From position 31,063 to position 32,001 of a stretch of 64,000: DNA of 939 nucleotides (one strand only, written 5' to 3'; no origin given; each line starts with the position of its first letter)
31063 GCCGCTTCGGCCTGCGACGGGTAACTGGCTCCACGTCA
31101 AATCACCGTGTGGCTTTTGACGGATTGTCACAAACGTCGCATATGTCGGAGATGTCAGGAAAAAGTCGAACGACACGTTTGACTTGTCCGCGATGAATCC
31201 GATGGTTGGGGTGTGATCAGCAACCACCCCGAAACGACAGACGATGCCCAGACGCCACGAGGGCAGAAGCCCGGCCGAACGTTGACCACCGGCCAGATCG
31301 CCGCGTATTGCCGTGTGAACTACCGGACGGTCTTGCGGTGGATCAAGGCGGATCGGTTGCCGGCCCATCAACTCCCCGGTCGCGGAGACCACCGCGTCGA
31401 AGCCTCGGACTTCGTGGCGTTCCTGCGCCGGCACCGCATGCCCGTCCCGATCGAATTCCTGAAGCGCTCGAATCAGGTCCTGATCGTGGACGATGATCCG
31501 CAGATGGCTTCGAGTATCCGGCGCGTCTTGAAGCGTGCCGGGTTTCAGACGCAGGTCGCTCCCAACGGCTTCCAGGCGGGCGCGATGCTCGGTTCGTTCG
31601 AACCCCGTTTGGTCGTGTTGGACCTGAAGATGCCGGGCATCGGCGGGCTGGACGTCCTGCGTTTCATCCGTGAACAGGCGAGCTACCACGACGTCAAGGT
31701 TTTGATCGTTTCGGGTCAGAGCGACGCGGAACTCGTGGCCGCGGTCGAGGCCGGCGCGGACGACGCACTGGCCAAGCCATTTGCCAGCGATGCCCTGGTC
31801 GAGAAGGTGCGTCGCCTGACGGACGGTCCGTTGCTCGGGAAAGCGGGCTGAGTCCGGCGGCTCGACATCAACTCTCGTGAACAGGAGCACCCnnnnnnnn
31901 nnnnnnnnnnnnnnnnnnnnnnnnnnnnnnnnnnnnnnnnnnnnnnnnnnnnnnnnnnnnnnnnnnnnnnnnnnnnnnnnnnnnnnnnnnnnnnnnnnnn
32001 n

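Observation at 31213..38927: Eight-gene H-NOX (NO/heme sensor) phosphorelay operon with two kinases, five receivers, HDOD and HD-GYP but no GGDEF/EAL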

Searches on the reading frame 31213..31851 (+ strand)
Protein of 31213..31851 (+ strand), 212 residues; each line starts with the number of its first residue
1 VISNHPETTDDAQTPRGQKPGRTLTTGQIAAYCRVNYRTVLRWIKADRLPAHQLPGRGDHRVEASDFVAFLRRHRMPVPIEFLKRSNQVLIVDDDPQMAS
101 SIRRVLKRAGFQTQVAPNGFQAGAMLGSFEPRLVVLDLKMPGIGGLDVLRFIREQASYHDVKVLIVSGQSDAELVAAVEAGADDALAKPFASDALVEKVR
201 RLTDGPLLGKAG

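Call 4: search_protein_families(library=pfam, proteins=[window:31213-31851:+], max_evalue=0.01)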
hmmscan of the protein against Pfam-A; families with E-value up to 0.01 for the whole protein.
window:31213-31851:+ (212 aa): 3 families
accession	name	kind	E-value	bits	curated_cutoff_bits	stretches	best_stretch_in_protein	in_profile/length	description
PF00072.30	Response_reg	-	3.9e-26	91.8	30.2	1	89-200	1-111/111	Response regulator receiver domain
PF12728.13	HTH_17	-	5.4e-10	39.8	27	1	24-75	2-51/51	Helix-turn-helix domain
PF13384.12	HTH_23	-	0.0066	16.7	24.6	1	25-46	19-40/50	Homeodomain-like domain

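Call 5: search_protein_families(library=ncbifam, proteins=[window:31213-31851:+], max_evalue=0.01)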
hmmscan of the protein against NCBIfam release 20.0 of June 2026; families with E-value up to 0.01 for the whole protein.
window:31213-31851:+ (212 aa): 102 families (the best 25 are shown)
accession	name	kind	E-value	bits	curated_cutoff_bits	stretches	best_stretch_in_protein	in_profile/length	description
NF040689.1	MtrAB_MtrA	equivalog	2.1e-22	79.5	300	1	89-200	1-110/219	MtrAB system response regulator MtrA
NF041733.1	resp_reg_CseB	equivalog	1.3e-19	70.5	350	1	88-202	2-114/228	two-component system response regulator CseB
TIGR02154.1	PhoB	equivalog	1.3e-19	70.4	296.2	1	86-201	2-118/226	phosphate regulon transcriptional regulator PhoB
NF007005.1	PRK09468.1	equivalog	6.2e-19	68.4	331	1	85-200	2-116/237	osmolarity response regulator transcription factor OmpR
NF045717.1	DVU0259_DivK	exception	9e-18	64.5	160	1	87-201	3-114/117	DVU0259 family response regulator domain-containing protein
NF051870.1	NAssimRespRegNtrX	equivalog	8.6e-17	61.1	600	1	87-204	2-120/452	nitrogen assimilation response regulator NtrX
NF045505.1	RR_RssB_Pseudo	equivalog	8.7e-17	61.2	700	1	84-201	3-120/394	two-component system response regulator RssB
NF041734.1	resp_reg_RppA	equivalog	3e-16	59.5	250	1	88-202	2-117/229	two-component system response regulator RppA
NF007935.0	PRK10651.1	equivalog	3.1e-16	59.2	250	1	86-206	6-127/216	two-component system response regulator NarL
NF006900.1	PRK09390.1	equivalog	3.5e-16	59.4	255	1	86-201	4-118/203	response regulator FixJ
NF041866.1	EpsW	equivalog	3.8e-16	58.9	200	1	87-202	6-124/131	exopolysaccharide biosynthesis response regulator EpsW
NF012227.0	AdeR_RR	equivalog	6.4e-16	58.5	340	1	82-200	7-123/239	efflux system response regulator transcription factor AdeR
NF008199.0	PRK10955.1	equivalog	7.2e-16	58.8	341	1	87-201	2-113/232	envelope stress response regulator transcription factor CpxR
NF008296.0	PRK11083.1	equivalog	2e-15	56.8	273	1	86-201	3-116/228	two-component system response regulator CreB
NF045944.1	ResRegRpaBCyano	equivalog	2.1e-15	56.7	330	1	90-201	1-110/229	response regulator transcription factor RpaB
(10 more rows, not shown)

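Call 18: list_cluster_members(proteins=[window:31213-31851:+, window:31893-32594:+, window:32613-33164:+, window:33161-34201:+, window:34198-35562:+, window:35546-36391:+, window:36394-37584:+, window:37581-38927:+, window:27969-31046:+])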
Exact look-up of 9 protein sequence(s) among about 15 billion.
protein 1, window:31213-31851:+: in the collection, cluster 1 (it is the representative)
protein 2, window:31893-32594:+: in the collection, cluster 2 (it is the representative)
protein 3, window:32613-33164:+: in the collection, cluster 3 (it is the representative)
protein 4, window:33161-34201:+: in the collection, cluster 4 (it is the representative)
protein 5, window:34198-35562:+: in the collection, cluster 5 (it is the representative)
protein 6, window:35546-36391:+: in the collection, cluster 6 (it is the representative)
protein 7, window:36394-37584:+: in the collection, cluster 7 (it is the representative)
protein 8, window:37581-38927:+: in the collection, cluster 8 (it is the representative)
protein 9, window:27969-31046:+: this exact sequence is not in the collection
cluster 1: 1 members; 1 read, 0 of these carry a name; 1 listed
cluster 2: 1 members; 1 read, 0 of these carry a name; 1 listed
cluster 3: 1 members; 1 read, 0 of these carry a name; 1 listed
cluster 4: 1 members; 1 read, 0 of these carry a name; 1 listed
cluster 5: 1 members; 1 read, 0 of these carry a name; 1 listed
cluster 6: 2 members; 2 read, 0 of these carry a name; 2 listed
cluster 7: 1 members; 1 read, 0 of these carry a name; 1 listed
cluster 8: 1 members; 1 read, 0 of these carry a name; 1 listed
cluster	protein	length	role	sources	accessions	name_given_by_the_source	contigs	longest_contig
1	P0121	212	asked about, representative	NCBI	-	-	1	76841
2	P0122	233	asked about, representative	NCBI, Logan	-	-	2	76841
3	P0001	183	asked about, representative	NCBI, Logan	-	-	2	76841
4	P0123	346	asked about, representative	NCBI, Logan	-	-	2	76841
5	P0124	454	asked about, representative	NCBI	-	-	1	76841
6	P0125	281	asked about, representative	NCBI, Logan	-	-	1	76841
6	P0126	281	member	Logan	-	-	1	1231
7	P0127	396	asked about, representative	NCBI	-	-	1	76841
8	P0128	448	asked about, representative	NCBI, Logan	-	-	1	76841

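Call 77: find_homologous_proteins(query=window:31213-31848:+, max_evalue=0.00001)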
Query window:31213-31848:+ (212 aa): 765 proteins with E <= 0.00001 among 2165 candidates; the best 120 are listed.
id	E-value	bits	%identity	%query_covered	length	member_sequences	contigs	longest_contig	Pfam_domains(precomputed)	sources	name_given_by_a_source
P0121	5.6e-135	465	100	100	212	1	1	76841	PF12728.14,PF00072.31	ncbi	-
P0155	9.9e-79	282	65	94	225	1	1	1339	PF12728.14,PF00072.31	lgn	-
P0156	1.9e-77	278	63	96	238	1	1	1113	PF12728.14,PF00072.31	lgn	-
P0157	1.3e-75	272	64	87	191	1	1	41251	PF12728.14,PF00072.31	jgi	-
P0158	3.3e-73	264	62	89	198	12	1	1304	PF12728.14,PF00072.31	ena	-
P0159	2.2e-71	258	62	87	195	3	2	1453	PF12728.14,PF00072.31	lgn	-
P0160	6.0e-71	256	64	86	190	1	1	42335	PF12728.14,PF00072.31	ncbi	ncbi:MAG: response regulator [Planctomycetota bacterium]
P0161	1.1e-70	256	64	86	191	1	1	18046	PF12728.14,PF00072.31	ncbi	ncbi:MAG: response regulator [Planctomycetota bacterium]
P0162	3.8e-70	254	61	86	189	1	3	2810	PF12728.14,PF00072.31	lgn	-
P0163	2.5e-69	251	63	85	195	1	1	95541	PF12728.14,PF00072.31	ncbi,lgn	ncbi:MAG: response regulator [Planctomycetota bacterium]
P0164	5.2e-68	247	62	87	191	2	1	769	PF12728.14,PF00072.31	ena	-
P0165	1.3e-66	242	63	85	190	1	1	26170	PF12728.14,PF00072.31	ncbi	-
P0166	3.7e-66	241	58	85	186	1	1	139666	PF12728.14,PF00072.31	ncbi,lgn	-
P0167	4.5e-66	240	62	86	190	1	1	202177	PF12728.14,PF00072.31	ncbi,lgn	ncbi:MAG: response regulator [Planctomycetota bacterium]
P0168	3.1e-65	238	60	85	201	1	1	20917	PF12728.14,PF00072.31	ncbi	-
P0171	3.6e-64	234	60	85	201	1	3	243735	PF12728.14,PF00072.31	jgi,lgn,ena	-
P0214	6.1e-54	201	51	85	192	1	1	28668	PF12728.14,PF00376.30,PF00072.31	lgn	-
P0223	6.7e-53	197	49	84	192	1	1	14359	PF12728.14,PF00376.30,PF00072.31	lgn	-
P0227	1.8e-52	196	49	90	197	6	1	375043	PF12728.14,PF00376.30,PF00072.31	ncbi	ncbi:MAG: response regulator [Gammaproteobacteria bacterium]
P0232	4.6e-52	195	51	86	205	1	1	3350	PF12728.14,PF00376.30,PF00072.31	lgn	-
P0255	4.3e-49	185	49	86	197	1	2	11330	PF12728.14,PF00376.30,PF00072.31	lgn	-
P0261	2.4e-48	183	49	85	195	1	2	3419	PF12728.14,PF00376.30,PF00072.31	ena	-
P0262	2.8e-48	182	47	88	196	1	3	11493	PF12728.14,PF00376.30,PF00072.31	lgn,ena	-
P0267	8.0e-48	181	49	92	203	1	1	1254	PF12728.14,PF00376.30,PF13384.13,PF00072.31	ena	-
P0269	1.3e-47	180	45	90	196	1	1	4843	PF12728.14,PF00376.30,PF00072.31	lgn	-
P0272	2.6e-47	179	45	90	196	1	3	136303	PF12728.14,PF00376.30,PF00072.31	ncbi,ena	-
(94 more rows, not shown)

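Call 78: find_encoding_contigs(protein=P0163, flank=10000, max_places=2)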
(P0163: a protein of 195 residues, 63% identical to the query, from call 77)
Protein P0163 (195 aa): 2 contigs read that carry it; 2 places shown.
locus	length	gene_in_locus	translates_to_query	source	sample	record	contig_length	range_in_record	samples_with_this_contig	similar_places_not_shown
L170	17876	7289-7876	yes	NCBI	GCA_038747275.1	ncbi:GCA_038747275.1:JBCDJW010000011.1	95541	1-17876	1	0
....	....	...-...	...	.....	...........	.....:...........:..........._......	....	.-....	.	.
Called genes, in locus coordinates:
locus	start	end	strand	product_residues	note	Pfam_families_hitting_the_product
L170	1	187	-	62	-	?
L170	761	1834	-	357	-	PF01368:DHH, PF02272:DHHA1 (weak)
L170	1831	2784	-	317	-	PF01467:CTP_transf_like, PF06574:FAD_syn, PF01687:Flavokinase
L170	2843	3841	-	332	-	PF00316:FBPase, PF18913:FBPase_C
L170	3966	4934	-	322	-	PF01370:Epimerase, PF04321:RmlD_sub_bind, PF16363:GDP_Man_Dehyd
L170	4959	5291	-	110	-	-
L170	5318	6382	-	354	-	PF01370:Epimerase, PF04321:RmlD_sub_bind (weak), PF16363:GDP_Man_Dehyd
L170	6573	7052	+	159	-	PF00578:AhpC-TSA, PF08534:Redoxin, PF13911:AhpC-TSA_2 (weak)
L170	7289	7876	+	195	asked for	PF12728:HTH_17, PF00072:Response_reg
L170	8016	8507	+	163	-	PF00072:Response_reg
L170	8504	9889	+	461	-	PF00072:Response_reg, PF00512:HisKA (faint), PF02518:HATPase_c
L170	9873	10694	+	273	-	PF00072:Response_reg, PF08448:PAS_4 (weak)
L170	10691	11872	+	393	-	PF08668:HDOD, PF01966:HD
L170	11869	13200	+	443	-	PF00072:Response_reg, PF13487:HD_5, PF01966:HD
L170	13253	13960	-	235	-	-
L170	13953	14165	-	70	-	-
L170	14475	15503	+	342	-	PF01547:SBP_bac_1, PF13531:SBP_bac_11, PF13416:SBP_bac_8, PF13343:SBP_bac_6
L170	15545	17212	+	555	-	PF00528:BPD_transp_1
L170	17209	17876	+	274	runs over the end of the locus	PF00005:ABC_tran, PF13304:AAA_21 (weak)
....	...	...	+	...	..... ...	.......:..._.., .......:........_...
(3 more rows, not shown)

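Call 79: find_encoding_contigs(protein=P0167, flank=10000, max_places=2)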
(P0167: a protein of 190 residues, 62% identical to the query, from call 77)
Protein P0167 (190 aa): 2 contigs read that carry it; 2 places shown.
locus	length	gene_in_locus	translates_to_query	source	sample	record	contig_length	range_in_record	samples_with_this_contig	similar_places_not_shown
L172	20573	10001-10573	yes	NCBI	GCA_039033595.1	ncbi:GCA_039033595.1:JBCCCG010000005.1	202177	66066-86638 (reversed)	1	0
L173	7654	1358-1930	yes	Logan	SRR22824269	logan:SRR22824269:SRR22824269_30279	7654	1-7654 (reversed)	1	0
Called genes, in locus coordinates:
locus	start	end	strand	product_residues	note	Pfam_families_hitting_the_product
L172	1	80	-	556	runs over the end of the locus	PF02055:Glyco_hydro_30, PF02057:Glyco_hydro_59, PF17189:Glyco_hydro_30C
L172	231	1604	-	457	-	-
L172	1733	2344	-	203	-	-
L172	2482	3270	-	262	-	PF07963:N_methyl (weak), PF07596:SBP_bac_10 (faint)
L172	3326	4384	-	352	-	PF00356:LacI, PF00532:Peripla_BP_1, PF13377:Peripla_BP_3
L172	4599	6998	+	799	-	PF00150:Cellulase, PF02449:Glyco_hydro_42 (weak)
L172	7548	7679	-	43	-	-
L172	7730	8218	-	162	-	PF00583:Acetyltransf_1, PF13508:Acetyltransf_7, PF13673:Acetyltransf_10, PF08445:FR47 (weak)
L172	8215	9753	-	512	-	PF02074:Peptidase_M32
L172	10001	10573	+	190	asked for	PF12728:HTH_17, PF00072:Response_reg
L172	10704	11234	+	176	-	PF00072:Response_reg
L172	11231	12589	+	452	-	PF00072:Response_reg, PF00512:HisKA (faint), PF02518:HATPase_c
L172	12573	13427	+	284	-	PF08448:PAS_4 (faint), PF00072:Response_reg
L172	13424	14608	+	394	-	PF08668:HDOD, PF01966:HD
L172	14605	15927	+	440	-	PF00072:Response_reg, PF01966:HD (faint), PF13487:HD_5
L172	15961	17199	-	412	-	PF01261:AP_endonuc_2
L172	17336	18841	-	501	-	PF01266:DAO, PF06039:Mqo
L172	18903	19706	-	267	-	PF08220:HTH_DeoR, PF08279:HTH_11 (weak), PF25213:HVO_A0261_N (weak), PF00455:DeoRC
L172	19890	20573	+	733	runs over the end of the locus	PF00596:Aldolase_II, PF00106:adh_short, PF08659:KR (weak), PF13561:adh_short_C2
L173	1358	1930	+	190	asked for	PF12728:HTH_17, PF00072:Response_reg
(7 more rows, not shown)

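Call 80: find_encoding_contigs(protein=P0157, flank=10000, max_places=2)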
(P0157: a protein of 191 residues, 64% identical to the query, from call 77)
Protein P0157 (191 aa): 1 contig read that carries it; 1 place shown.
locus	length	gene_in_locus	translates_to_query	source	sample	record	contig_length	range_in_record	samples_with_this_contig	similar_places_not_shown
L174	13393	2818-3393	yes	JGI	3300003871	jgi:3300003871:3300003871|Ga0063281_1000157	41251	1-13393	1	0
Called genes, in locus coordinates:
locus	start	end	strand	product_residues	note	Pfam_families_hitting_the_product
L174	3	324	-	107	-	?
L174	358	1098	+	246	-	PF00005:ABC_tran, PF02463:SMC_N (faint), PF13304:AAA_21 (faint)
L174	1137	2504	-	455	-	PF07690:MFS_1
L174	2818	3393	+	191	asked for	PF12728:HTH_17, PF00072:Response_reg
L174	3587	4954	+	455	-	PF00072:Response_reg, PF00512:HisKA (faint), PF02518:HATPase_c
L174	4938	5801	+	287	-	PF00072:Response_reg, PF00989:PAS (weak), PF08448:PAS_4 (weak)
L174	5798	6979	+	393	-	PF08668:HDOD, PF01966:HD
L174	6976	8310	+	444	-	PF00072:Response_reg, PF13487:HD_5, PF01966:HD (weak)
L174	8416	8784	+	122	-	-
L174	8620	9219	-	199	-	PF22825:HpiC1-like (weak)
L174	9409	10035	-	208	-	PF13374:TPR_10 (faint), PF13424:TPR_12 (faint), PF13428:TPR_14 (faint), PF13431:TPR_17 (faint), PF14559:TPR_19 (faint), PF25063:ARM_TT21_C (faint), PF00515:TPR_1 (faint), PF07719:TPR_2 (faint), +1 more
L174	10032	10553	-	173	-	-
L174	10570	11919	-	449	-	-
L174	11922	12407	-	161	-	-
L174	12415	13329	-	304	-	-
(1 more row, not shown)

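Call 90: find_encoding_contigs(protein=P0160, flank=10000, max_places=1)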
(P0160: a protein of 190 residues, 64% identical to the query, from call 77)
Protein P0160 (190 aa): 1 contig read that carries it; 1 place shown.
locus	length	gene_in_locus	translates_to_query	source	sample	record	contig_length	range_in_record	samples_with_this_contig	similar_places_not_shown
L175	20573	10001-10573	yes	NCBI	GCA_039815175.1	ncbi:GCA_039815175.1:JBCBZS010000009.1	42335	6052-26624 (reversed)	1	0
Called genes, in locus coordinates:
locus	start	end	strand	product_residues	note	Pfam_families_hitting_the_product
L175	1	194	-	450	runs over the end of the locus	PF00884:Sulfatase, PF16347:SGSH_C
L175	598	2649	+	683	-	PF00005:ABC_tran, PF00006:ATP-synt_ab (faint), PF02463:SMC_N (faint), PF03193:RsgA_GTPase (faint), PF13191:AAA_16 (faint), PF12848:ABC_tran_Xtn, PF00005:ABC_tran, PF16326:ABC_tran_CTD, +4 more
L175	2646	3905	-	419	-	PF14300:DMP19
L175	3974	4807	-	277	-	PF01261:AP_endonuc_2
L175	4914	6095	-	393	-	PF22725:GFO_IDH_MocA_C3, PF02894:GFO_IDH_MocA_C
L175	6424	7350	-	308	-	PF00165:HTH_AraC, PF12833:HTH_18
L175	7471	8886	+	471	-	-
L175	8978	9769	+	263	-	PF00106:adh_short, PF08659:KR, PF13561:adh_short_C2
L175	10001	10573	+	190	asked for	PF12728:HTH_17, PF00072:Response_reg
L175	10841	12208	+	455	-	PF00072:Response_reg, PF00512:HisKA (faint), PF02518:HATPase_c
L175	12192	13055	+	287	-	PF00072:Response_reg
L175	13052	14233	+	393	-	PF08668:HDOD, PF01966:HD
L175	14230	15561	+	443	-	PF00072:Response_reg, PF13487:HD_5, PF01966:HD (weak)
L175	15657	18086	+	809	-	PF00270:DEAD, PF04851:ResIII (weak), PF00271:Helicase_C (weak)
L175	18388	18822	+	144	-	PF09424:YqeY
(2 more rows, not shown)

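Call 91: find_encoding_contigs(protein=P0166, flank=10000, max_places=1)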
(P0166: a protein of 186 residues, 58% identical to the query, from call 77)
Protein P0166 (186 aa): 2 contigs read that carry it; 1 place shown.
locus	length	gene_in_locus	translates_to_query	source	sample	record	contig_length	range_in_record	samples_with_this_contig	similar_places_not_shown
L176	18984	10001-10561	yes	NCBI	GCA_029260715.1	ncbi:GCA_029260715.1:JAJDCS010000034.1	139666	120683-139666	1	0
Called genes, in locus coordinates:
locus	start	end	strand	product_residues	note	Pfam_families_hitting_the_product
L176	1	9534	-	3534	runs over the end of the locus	PF07705:CARDB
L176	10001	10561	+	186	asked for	PF12728:HTH_17, PF00072:Response_reg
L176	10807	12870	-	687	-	PF02824:TGS, PF07973:tRNA_SAD, PF00587:tRNA-synt_2b, PF03129:HGTP_anticodon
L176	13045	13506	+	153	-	PF14588:YjgF_endoribonc, PF01042:Ribonuc_L-PSP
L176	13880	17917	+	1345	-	-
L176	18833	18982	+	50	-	?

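Call 92: find_encoding_contigs(protein=P0171, flank=10000, max_places=1)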
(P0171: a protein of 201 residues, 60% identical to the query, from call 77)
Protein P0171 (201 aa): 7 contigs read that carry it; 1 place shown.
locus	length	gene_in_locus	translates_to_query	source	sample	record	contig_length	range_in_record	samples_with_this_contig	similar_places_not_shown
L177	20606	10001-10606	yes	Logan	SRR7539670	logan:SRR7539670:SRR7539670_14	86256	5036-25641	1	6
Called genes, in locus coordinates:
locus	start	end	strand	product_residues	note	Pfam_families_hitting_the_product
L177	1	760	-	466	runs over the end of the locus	PF00330:Aconitase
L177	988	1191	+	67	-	-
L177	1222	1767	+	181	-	PF01478:Peptidase_A24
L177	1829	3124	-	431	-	PF13428:TPR_14 (faint), PF13414:TPR_11 (faint), PF13424:TPR_12 (faint), PF00515:TPR_1 (faint), PF13432:TPR_16, PF14559:TPR_19 (weak), PF13431:TPR_17 (faint), PF07719:TPR_2 (weak)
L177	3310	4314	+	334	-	PF13365:Trypsin_2, PF00595:PDZ, PF13180:PDZ_2, PF17820:PDZ_6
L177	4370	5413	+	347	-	PF13365:Trypsin_2, PF00595:PDZ, PF13180:PDZ_2, PF17820:PDZ_6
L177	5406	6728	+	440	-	PF00089:Trypsin, PF13365:Trypsin_2, PF00595:PDZ (faint), PF13180:PDZ_2, PF17820:PDZ_6, PF13180:PDZ_2, PF17820:PDZ_6 (weak)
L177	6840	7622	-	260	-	PF01381:HTH_3, PF12844:HTH_19, PF13560:HTH_31, PF00717:Peptidase_S24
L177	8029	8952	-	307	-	PF01073:3Beta_HSD, PF01370:Epimerase, PF02719:Polysacc_synt_2, PF04321:RmlD_sub_bind, PF05368:NmrA (weak), PF07993:NAD_binding_4, PF13460:NAD_binding_10, PF16363:GDP_Man_Dehyd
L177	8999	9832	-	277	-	PF01026:TatD_DNase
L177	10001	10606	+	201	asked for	PF12728:HTH_17, PF00072:Response_reg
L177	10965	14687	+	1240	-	PF00989:PAS, PF13188:PAS_8, PF13426:PAS_9, PF00989:PAS, PF13426:PAS_9, PF01590:GAF, PF01590:GAF, PF08448:PAS_4, +9 more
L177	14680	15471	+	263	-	PF00072:Response_reg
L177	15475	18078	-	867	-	PF02861:Clp_N, PF13191:AAA_16, PF00004:AAA, PF17871:AAA_lid_9, PF00004:AAA, PF07724:AAA_2, PF07728:AAA_5, PF10431:ClpB_D2-small, +11 more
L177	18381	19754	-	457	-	PF00291:PALP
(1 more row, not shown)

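Call 96: search_protein_families(library=padloc, proteins=[window:31213-31851:+], max_evalue=0.00001)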
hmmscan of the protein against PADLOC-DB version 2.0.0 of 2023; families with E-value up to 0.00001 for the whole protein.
window:31213-31851:+ (212 aa): 2 families
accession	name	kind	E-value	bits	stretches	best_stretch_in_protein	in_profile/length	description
PDLC00405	SduA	-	4.5e-07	27.7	1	84-146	4-66/323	DUF4263 domain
PDLC04133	mad1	-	1.6e-06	26.3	1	22-62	4-42/60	mads_1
